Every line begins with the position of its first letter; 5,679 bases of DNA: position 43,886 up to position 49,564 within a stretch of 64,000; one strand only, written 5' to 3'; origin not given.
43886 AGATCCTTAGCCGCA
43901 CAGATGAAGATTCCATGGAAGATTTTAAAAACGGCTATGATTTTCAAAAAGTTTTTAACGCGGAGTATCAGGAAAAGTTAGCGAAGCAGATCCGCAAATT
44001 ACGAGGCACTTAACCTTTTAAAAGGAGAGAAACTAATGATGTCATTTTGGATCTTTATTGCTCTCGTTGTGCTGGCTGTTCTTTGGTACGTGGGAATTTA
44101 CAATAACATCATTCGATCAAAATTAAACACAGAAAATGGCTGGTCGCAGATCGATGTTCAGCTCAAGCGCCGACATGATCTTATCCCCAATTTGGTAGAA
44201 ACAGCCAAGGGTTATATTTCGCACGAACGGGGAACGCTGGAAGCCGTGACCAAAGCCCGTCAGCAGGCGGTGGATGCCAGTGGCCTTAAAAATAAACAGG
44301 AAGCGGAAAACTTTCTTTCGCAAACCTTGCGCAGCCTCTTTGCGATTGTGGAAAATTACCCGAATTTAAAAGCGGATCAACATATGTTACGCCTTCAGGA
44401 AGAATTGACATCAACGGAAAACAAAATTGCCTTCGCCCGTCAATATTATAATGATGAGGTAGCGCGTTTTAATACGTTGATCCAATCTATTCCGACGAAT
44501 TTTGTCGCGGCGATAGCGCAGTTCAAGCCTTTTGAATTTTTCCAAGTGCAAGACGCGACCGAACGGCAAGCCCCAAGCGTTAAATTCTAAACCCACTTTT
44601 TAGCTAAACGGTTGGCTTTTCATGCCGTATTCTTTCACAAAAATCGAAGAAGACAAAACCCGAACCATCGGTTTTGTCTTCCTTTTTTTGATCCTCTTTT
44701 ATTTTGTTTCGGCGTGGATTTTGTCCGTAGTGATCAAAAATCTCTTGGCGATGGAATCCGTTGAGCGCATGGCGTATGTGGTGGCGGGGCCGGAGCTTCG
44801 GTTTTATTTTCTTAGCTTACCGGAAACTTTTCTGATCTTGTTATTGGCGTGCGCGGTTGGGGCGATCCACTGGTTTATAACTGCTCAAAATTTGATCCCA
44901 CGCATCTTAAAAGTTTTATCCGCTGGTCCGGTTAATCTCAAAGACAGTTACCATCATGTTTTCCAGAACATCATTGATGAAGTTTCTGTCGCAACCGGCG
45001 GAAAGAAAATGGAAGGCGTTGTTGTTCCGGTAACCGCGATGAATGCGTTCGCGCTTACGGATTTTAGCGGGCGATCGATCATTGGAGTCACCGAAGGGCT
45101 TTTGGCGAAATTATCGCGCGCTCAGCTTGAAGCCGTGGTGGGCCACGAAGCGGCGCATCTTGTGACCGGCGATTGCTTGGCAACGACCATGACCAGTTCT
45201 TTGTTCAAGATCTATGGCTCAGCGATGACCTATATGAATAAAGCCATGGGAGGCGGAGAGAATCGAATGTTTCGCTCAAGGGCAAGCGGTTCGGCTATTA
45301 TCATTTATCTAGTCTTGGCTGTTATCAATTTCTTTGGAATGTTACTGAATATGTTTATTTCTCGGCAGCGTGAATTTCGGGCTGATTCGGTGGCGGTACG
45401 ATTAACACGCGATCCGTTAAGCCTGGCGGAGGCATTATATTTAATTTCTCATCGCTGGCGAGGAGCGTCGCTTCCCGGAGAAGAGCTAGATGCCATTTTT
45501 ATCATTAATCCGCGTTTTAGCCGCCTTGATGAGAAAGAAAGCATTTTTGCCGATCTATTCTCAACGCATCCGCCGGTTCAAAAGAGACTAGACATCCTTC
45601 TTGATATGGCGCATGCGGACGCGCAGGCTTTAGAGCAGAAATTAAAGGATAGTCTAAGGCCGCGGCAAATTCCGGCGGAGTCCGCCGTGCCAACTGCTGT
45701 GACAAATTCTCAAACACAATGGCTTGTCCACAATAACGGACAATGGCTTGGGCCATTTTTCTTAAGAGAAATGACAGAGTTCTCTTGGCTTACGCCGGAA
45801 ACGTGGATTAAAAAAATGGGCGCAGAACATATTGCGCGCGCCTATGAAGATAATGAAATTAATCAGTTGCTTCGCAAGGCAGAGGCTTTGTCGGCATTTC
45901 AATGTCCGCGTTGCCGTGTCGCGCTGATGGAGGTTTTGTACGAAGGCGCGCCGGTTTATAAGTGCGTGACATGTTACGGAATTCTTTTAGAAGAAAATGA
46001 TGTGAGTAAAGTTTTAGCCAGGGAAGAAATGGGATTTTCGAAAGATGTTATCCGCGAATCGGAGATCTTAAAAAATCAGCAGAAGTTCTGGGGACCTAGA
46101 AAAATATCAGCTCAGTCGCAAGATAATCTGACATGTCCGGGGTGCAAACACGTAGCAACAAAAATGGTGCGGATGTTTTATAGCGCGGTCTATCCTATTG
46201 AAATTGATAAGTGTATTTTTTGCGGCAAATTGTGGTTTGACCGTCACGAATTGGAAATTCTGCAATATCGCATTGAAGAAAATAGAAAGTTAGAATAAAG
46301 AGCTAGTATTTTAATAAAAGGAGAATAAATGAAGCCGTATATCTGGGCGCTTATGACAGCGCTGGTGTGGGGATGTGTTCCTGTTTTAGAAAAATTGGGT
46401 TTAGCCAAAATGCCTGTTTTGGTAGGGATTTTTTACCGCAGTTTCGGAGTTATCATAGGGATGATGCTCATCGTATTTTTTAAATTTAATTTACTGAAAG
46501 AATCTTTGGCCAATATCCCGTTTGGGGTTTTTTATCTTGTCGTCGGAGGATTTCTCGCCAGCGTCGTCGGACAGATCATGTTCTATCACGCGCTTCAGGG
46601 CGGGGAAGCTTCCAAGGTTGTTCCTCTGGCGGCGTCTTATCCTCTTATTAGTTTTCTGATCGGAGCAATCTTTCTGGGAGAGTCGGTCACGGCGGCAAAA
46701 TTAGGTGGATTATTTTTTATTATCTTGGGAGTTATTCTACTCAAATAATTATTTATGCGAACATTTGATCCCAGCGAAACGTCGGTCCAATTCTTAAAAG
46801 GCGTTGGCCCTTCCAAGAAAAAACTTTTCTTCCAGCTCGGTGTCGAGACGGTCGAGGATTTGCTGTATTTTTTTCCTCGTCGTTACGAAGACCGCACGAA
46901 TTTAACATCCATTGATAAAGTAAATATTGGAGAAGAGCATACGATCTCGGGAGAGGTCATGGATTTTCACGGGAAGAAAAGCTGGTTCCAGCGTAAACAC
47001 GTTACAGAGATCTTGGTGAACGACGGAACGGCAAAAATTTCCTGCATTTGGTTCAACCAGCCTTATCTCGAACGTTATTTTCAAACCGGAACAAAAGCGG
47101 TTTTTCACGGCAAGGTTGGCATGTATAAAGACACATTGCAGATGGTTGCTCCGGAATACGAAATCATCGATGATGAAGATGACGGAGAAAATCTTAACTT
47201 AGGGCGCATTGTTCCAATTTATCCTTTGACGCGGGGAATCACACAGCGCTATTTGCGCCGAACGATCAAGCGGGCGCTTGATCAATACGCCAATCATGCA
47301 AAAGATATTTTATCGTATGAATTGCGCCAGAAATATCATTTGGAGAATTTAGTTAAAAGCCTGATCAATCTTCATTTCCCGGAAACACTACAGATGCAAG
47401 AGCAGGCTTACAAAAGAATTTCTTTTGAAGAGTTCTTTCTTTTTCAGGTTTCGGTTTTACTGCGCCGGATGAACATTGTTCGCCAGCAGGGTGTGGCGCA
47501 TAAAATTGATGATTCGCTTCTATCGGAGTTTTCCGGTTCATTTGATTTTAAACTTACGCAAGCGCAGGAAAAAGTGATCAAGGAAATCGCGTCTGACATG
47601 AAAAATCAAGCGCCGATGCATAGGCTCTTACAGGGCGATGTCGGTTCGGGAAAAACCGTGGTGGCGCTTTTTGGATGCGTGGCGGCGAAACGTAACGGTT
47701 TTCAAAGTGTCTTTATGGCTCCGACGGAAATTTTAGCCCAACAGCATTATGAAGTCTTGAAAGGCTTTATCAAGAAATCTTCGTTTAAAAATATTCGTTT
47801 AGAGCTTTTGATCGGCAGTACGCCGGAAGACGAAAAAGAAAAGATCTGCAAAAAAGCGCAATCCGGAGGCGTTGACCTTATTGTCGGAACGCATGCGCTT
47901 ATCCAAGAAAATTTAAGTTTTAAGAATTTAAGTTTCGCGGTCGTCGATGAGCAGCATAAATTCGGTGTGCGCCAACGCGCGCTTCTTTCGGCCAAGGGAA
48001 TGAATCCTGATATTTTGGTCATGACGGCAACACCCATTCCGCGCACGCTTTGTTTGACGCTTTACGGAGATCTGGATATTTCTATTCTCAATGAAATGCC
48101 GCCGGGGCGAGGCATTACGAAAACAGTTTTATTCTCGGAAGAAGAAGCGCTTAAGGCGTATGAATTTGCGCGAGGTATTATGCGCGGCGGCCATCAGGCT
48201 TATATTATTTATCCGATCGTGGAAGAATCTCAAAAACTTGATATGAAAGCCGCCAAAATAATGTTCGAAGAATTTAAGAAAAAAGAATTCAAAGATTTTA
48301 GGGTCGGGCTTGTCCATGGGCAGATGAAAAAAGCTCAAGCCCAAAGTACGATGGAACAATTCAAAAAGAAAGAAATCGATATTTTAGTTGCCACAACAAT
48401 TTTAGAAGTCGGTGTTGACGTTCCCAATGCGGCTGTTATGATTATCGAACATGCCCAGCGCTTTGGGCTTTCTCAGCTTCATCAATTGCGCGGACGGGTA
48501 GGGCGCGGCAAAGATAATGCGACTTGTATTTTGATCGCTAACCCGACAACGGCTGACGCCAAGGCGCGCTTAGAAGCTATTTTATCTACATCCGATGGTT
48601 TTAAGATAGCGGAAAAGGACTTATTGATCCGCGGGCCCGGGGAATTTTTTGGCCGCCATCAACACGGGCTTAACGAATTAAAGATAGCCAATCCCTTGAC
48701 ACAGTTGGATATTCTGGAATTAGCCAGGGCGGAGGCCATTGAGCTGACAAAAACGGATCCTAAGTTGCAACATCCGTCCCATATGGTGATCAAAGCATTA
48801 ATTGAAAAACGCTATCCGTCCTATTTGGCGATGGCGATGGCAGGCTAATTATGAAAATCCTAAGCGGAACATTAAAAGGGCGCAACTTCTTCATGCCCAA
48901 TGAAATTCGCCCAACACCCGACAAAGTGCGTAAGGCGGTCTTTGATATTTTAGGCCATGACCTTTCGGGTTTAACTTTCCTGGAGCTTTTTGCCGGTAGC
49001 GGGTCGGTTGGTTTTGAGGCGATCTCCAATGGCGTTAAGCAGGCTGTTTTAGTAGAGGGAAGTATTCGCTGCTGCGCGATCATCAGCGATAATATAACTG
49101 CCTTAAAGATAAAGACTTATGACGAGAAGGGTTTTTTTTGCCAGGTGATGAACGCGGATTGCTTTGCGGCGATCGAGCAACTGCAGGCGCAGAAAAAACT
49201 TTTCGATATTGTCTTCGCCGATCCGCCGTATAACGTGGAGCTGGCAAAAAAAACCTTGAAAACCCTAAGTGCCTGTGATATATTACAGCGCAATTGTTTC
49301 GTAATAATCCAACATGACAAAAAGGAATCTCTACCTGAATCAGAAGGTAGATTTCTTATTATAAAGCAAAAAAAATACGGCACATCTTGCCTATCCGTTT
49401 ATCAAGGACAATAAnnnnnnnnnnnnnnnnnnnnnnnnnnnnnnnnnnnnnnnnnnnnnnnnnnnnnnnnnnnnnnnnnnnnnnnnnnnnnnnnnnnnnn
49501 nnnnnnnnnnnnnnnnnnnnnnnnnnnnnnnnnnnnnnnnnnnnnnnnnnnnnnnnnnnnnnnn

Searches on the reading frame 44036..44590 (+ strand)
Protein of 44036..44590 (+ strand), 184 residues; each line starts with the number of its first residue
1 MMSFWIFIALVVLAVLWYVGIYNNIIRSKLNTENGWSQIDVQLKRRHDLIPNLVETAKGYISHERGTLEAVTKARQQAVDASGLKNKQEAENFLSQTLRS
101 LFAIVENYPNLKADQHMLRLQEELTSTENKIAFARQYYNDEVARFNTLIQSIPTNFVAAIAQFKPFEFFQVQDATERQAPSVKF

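Call 59: search_protein_families(library=pfam, proteins=[window:44036-44590:+], max_evalue=0.00001)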
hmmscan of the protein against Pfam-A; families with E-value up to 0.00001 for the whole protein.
window:44036-44590:+ (184 aa): 1 family
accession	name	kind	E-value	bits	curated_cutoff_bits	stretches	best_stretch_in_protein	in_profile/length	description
PF04011.17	LemA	-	3.6e-60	202.6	26.2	1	36-184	2-149/149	LemA family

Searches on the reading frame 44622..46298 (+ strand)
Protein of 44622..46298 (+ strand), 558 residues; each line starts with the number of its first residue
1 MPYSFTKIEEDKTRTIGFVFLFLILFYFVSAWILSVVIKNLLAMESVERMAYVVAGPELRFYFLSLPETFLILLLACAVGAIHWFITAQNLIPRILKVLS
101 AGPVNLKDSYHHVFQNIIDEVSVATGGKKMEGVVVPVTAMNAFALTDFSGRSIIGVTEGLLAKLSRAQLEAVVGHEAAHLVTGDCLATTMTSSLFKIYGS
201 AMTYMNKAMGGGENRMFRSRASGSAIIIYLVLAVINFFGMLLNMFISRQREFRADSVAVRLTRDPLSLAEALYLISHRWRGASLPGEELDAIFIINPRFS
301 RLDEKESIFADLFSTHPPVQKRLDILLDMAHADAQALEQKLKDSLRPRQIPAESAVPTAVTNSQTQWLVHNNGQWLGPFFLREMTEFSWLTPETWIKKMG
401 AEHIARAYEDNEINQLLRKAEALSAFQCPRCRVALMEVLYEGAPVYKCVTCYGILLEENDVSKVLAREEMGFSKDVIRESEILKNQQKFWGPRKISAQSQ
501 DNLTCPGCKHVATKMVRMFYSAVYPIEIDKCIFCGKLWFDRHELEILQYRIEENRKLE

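Call 59: search_protein_families(library=pfam, proteins=[window:44622-46298:+], max_evalue=0.00001)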
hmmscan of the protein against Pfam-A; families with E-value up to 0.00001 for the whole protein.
window:44622-46298:+ (558 aa): 2 families
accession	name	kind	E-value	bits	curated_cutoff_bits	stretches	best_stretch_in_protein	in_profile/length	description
PF01435.24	Peptidase_M48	-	2.7e-26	93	20.3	1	117-327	10-183/186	Peptidase family M48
PF13453.11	Zn_ribbon_TFIIB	-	3.5e-13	49.1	22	1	427-467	1-41/41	Transcription factor zinc-finger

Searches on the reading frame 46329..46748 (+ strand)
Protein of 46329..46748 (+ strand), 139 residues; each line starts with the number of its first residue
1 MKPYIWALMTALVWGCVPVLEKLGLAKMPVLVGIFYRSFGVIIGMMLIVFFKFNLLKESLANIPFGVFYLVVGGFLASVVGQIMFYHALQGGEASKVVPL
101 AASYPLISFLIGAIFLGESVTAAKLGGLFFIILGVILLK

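Call 85: search_protein_families(library=pfam, proteins=[window:46329-46748:+], max_evalue=0.001)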
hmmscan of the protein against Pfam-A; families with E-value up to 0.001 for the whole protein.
window:46329-46748:+ (139 aa): 1 family
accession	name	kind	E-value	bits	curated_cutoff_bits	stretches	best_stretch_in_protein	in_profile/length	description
PF00892.27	EamA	-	2.6e-17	63.8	28.2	1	2-138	2-133/135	EamA-like transporter family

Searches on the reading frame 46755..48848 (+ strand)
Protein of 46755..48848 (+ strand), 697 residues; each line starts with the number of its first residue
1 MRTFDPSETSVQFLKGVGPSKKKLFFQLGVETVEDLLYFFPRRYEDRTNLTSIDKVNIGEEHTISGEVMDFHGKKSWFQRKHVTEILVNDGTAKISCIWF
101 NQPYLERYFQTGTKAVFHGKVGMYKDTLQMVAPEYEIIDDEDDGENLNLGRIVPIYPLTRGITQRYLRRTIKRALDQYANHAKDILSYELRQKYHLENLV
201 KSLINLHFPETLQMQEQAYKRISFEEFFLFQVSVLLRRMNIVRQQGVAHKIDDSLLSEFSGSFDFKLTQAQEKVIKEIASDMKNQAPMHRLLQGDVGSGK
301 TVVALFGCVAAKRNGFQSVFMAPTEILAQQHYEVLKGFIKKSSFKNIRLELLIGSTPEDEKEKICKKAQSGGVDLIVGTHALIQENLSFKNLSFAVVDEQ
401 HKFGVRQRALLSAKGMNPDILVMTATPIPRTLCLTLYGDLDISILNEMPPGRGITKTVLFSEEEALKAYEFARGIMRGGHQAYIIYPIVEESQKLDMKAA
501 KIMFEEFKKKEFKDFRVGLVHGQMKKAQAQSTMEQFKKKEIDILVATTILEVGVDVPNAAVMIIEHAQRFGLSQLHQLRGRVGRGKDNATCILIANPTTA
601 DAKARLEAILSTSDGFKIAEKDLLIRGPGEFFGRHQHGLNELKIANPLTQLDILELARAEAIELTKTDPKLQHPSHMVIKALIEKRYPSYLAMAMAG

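Call 59: search_protein_families(library=pfam, proteins=[window:46755-48848:+], max_evalue=0.00001)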
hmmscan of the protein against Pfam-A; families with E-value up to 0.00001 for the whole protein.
window:46755-48848:+ (697 aa): 7 families
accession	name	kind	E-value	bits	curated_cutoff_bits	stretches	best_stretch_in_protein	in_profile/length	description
PF17191.10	RecG_wedge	-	9.9e-33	113.5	23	1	11-175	2-159/162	RecG wedge domain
PF00270.35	DEAD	-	2.6e-25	89.5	26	1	268-431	1-163/167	DEAD/DEAH box helicase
PF00271.37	Helicase_C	-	4.9e-24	85.2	23.5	1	479-585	15-109/110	Helicase conserved C-terminal domain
PF19833.4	RecG_dom3_C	-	2.7e-12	47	26.8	1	612-680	1-70/87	ATP-dependent DNA helicase RecG, domain 3, C-terminal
PF04851.21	ResIII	-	3.6e-12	46.9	22.5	1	265-427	2-162/164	Type III restriction enzyme, res subunit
PF01336.31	tRNA_anti-codon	-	3.7e-08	33.6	27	1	63-138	2-75/75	OB-fold nucleic acid binding domain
PF22590.2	Cas3-like_C_2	-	5.7e-06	27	27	0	499-585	14-104/106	CRISPR-associated nuclease/helicase Cas3, C-terminal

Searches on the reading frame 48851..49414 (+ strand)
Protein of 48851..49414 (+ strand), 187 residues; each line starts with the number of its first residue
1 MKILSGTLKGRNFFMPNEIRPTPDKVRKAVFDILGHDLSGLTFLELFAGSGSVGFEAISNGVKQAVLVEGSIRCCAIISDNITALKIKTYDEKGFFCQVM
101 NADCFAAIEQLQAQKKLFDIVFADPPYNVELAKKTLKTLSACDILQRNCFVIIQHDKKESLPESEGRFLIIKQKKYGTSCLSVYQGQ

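Call 59: search_protein_families(library=pfam, proteins=[window:48851-49414:+], max_evalue=0.00001)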
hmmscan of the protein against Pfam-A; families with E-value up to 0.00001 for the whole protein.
window:48851-49414:+ (187 aa): 2 families
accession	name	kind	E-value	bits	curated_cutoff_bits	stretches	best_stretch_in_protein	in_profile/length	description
PF03602.21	Cons_hypoth95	-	2.4e-48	164.7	24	1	1-185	1-182/182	Conserved hypothetical protein 95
PF02086.21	MethyltransfD12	-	7e-06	26.4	22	0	39-59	20-40/253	D12 class N6 adenine-specific DNA methyltransferase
